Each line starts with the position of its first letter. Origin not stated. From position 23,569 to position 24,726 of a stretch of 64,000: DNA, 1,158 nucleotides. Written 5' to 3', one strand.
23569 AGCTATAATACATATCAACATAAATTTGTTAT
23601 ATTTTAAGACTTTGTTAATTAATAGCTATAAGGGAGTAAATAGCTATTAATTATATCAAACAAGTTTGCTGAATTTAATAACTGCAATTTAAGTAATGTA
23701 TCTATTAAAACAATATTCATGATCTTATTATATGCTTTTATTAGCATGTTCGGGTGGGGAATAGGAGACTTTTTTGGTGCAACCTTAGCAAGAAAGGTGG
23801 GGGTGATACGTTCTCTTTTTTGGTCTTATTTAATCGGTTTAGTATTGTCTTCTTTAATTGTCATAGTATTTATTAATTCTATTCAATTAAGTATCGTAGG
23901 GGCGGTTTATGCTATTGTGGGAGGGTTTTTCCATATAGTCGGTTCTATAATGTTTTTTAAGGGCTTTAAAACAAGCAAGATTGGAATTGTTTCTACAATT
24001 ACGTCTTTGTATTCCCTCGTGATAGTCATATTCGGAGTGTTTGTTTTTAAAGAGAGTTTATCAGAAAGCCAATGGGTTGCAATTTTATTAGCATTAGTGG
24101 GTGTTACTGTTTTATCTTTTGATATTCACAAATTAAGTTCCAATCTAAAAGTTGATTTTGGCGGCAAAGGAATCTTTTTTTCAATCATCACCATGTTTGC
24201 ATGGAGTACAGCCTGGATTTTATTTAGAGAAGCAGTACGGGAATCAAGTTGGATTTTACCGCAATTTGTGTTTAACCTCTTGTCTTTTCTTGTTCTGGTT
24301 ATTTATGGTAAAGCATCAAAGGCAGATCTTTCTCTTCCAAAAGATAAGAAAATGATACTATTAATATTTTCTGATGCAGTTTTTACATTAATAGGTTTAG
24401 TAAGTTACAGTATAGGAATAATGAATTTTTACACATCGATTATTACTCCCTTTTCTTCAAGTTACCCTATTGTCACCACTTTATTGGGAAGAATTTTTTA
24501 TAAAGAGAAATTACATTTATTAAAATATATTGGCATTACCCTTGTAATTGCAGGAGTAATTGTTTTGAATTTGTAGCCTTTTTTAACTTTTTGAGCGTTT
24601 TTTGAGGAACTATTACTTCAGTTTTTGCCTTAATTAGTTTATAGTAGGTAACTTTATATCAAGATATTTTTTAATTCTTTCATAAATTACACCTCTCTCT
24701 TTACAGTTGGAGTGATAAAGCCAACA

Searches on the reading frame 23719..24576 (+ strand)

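Call 83: search_protein_families(library=pfam, max_evalue=0.00001, proteins=[window:23719-24576:+])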
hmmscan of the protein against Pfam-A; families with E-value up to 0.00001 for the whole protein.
window:23719-24576:+ (285 aa): 1 family
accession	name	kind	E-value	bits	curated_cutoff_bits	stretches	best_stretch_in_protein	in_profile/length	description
PF00892.27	EamA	-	3.1e-31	108.9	28.2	2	3-133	4-134/135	EamA-like transporter family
